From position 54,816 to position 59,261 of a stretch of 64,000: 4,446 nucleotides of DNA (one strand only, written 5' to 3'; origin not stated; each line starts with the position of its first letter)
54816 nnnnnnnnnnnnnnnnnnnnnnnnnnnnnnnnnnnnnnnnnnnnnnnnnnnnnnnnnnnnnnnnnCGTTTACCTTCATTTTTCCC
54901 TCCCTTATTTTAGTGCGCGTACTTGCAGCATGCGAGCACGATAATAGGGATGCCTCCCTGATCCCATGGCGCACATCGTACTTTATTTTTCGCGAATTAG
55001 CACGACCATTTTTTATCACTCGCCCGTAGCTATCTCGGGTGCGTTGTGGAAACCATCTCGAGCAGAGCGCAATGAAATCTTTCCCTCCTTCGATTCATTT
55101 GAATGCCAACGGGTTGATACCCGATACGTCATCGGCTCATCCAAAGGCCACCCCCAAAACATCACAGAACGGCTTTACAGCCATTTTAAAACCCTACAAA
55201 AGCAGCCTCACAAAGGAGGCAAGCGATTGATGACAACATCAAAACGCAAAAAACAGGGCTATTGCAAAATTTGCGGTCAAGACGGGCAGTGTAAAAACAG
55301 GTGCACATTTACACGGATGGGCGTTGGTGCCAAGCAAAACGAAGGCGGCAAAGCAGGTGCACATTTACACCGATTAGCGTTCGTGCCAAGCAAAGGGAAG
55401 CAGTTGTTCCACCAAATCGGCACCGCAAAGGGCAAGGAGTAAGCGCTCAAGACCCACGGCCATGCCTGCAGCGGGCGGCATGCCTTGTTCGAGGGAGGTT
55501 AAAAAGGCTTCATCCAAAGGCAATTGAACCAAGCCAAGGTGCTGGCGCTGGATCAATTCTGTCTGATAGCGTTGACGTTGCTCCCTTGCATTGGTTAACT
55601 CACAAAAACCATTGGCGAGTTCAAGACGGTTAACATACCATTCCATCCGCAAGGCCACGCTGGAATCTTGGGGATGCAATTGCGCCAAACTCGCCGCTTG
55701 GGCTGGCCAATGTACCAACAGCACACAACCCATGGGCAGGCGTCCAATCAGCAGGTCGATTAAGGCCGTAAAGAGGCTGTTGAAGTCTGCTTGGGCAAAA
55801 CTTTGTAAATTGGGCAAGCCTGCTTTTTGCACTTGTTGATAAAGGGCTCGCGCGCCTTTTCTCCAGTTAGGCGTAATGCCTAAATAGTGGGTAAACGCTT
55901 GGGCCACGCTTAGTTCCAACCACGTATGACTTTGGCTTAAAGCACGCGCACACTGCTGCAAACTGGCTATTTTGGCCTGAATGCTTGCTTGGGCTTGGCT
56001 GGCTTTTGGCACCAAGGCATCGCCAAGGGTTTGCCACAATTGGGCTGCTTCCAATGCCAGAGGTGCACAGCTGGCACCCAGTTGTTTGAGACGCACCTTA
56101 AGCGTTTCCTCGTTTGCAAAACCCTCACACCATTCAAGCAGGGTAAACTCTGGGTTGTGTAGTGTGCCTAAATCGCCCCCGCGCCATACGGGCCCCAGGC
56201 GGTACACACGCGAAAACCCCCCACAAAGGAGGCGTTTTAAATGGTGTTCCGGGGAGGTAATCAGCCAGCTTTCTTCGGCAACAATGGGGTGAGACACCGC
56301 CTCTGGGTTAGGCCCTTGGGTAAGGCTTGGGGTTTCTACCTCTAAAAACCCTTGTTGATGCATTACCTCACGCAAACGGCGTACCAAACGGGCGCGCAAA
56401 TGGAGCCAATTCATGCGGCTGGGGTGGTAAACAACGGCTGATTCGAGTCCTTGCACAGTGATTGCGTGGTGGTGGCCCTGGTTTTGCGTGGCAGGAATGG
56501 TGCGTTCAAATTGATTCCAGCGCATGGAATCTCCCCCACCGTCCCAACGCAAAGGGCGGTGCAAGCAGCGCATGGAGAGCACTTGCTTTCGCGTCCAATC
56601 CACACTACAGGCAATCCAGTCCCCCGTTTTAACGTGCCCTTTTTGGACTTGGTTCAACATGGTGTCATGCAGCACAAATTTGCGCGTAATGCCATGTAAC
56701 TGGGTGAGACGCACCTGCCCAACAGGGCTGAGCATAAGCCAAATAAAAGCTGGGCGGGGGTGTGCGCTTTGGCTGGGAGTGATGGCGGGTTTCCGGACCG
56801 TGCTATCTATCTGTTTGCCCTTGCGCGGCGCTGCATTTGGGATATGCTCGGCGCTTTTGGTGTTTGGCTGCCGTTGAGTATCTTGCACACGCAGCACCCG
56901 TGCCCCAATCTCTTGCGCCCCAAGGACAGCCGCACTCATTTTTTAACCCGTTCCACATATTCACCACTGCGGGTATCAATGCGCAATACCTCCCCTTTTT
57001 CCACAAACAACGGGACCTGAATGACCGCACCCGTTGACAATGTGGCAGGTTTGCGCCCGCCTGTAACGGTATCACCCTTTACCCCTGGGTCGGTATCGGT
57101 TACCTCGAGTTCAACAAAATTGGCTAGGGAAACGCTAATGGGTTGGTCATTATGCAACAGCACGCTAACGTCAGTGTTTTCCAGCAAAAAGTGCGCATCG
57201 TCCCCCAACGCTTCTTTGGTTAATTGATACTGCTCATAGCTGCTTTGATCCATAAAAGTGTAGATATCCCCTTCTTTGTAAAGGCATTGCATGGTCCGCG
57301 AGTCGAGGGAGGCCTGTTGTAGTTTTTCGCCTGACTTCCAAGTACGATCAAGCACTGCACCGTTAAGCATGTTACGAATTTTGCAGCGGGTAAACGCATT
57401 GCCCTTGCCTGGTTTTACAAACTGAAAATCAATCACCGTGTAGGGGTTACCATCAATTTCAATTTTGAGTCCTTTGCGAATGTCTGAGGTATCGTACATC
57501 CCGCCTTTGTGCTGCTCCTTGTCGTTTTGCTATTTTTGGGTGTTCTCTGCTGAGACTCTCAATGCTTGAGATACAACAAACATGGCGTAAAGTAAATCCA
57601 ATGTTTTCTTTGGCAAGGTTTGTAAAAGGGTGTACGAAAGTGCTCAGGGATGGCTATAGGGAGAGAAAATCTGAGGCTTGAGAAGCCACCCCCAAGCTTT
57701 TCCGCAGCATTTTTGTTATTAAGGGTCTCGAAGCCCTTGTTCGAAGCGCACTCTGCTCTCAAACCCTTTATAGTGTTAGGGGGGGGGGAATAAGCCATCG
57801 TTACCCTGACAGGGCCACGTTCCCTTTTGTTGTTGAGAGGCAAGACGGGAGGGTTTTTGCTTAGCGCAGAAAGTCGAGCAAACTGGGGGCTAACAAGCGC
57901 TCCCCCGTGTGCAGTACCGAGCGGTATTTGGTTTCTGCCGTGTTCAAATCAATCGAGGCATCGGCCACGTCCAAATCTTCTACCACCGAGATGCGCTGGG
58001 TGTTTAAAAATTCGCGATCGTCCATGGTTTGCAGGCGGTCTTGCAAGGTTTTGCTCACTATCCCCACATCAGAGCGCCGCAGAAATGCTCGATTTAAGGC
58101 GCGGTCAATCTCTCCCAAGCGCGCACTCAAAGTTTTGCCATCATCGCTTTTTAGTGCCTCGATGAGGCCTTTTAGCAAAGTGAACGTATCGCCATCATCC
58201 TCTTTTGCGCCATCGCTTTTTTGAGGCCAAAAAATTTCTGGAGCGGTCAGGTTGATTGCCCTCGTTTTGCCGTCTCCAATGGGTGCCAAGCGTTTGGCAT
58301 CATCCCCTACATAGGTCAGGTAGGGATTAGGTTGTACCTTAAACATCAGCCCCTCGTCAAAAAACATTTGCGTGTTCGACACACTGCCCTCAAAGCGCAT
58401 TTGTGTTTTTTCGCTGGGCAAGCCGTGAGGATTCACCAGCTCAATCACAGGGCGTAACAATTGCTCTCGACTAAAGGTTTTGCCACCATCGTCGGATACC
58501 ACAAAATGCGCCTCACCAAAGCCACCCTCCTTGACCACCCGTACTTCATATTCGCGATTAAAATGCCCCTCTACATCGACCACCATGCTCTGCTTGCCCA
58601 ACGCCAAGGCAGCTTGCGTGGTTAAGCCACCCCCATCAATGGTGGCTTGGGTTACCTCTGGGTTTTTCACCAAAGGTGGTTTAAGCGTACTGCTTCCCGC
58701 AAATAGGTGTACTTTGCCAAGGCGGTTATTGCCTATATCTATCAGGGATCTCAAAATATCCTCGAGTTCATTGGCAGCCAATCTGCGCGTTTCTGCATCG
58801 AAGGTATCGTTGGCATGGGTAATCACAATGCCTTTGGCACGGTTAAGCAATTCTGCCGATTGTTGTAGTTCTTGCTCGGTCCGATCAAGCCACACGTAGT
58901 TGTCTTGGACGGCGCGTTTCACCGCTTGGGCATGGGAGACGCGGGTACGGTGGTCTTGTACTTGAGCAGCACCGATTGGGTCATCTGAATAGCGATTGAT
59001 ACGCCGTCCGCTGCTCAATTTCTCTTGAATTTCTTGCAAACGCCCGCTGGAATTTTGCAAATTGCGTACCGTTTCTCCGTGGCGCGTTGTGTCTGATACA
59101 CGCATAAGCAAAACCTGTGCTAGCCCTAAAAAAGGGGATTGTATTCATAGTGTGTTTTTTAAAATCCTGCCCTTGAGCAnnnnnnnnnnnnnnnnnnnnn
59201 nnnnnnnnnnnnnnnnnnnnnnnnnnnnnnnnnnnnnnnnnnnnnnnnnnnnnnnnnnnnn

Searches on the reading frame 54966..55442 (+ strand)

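Call 48: search_protein_families(library=pfam, proteins=[window:54966-55442:+], max_evalue=0.01)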
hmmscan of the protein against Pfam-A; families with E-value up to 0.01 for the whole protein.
window:54966-55442:+ (158 aa): 1 family
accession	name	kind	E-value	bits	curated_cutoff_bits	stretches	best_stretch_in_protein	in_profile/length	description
PF09243.16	Rsm22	-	0.006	16.5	23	1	60-119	199-259/275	Mitochondrial small ribosomal subunit Rsm22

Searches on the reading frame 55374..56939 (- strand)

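Call 6: search_protein_families(library=ncbifam, proteins=[window:55374-56939:-])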
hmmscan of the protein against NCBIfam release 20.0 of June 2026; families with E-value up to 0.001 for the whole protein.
window:55374-56939:- (521 aa): 13 families
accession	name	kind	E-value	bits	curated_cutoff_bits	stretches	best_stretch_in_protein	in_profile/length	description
TIGR00462.1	genX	equivalog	6.1e-72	242.6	286.9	1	180-516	2-304/304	EF-P lysine aminoacylase EpmA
NF006828.0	PRK09350.1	equivalog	3.6e-58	197.4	264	1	176-517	13-321/325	elongation factor P--(R)-beta-lysine ligase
NF001756.1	PRK00484.1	subfamily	3.6e-46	157.8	468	1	170-516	160-482/488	lysine--tRNA ligase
TIGR00499.1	lysS_bact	equivalog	1.3e-41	142.7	427.6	1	174-517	167-490/496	lysine--tRNA ligase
NF002821.0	PRK02983.1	equivalog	1.7e-38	132.3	742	1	170-513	769-1093/1102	bifunctional lysylphosphatidylglycerol synthetase/lysine--tRNA ligase LysX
NF009101.0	PRK12445.1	subfamily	4.4e-26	91.5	1026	2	406-510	388-492/505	lysine--tRNA ligase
NF003483.0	PRK05159.1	equivalog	1.1e-15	57.5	353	2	172-308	130-272/438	aspartate--tRNA(Asn) ligase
TIGR00459.1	aspS_bact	equivalog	1.1e-15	57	373.85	1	173-280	133-245/586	aspartate--tRNA ligase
NF001750.0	PRK00476.1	equivalog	3.1e-14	52.2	443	2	176-280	141-250/590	aspartate--tRNA ligase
TIGR00458.1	aspS_nondisc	equivalog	1.5e-12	47.3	368.4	1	179-278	133-236/428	aspartate--tRNA(Asn) ligase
NF009460.0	PRK12820.1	equivalog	7.5e-11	40.9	1379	1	172-280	166-279/723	bifunctional aspartyl-tRNA synthetase/aspartyl/glutamyl-tRNA amidotransferase subunit C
TIGR00457.1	asnS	equivalog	0.00044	19.2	342.6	0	179-276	136-245/455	asparagine--tRNA ligase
TIGR02367.1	PylS_Cterm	equivalog_domain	0.00071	19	178.15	0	243-287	105-149/242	pyrrolysine--tRNA(Pyl) ligase large subunit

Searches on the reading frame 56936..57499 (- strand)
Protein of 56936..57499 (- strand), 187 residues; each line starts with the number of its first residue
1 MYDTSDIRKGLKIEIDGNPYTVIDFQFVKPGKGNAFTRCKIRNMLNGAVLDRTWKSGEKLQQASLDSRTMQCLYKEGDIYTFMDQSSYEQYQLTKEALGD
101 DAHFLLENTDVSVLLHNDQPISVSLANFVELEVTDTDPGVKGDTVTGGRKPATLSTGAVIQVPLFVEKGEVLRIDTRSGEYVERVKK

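Call 47: search_protein_families(library=pfam, proteins=[window:56936-57499:-])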
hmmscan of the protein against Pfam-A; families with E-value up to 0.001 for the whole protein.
window:56936-57499:- (187 aa): 3 families
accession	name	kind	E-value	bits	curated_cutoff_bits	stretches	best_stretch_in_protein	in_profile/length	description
PF08207.18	EFP_N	-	5.8e-28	97.1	23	1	4-60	2-58/58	Elongation factor P (EF-P) KOW-like domain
PF09285.17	Elong-fact-P_C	-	3.7e-27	94.2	25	1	129-184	1-56/56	Elongation factor P, C-terminal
PF01132.26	EFP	-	6.1e-22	77.8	27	1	68-121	1-54/54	Elongation factor P (EF-P) OB domain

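Call 66: find_related_loci(query=window:56936-57499:-, collection=metagenome_contigs, flank=10000)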
Query window:56936-57499:- (187 aa) in metagenome_contigs; peptide patterns used: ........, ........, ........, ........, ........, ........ (x = any residue, [..] = any of these).
395 stretches matched a pattern; 152 encode a relative of the query (tblastn E <= 1e-3); the best 80 are kept; 80 distinct loci.
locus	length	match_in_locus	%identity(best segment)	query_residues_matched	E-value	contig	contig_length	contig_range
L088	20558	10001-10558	72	1-186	2e-94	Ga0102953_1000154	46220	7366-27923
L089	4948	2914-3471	71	1-186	5e-92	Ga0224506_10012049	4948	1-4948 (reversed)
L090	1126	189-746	68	1-186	4e-96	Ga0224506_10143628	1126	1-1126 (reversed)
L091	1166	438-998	59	1-187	5e-78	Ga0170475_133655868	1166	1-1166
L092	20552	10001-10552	54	2-185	2e-67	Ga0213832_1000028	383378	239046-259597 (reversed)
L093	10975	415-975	52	1-187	6e-66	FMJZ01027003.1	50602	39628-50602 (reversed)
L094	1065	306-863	51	1-186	2e-70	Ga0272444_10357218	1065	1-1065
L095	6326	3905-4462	53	2-187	6e-66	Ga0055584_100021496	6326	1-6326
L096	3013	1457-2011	55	2-185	6e-66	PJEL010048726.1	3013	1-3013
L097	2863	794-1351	52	2-187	3e-65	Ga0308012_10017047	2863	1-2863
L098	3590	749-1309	54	2-187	7e-64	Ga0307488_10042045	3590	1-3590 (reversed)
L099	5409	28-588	56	2-187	2e-63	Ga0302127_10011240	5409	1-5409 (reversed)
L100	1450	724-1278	52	2-186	2e-66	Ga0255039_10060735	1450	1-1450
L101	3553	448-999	52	2-185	4e-63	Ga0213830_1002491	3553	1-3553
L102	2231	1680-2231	53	2-184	4e-64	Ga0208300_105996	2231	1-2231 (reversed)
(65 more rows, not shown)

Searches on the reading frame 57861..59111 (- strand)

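Call 47: search_protein_families(library=pfam, proteins=[window:57861-59111:-])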
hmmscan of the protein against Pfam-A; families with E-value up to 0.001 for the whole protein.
window:57861-59111:- (416 aa): 1 family
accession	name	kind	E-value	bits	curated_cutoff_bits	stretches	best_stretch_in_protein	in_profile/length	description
PF00669.25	Flagellin_N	-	5.2e-16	59.4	26.6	1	13-140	9-137/139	Bacterial flagellin N-terminal helical region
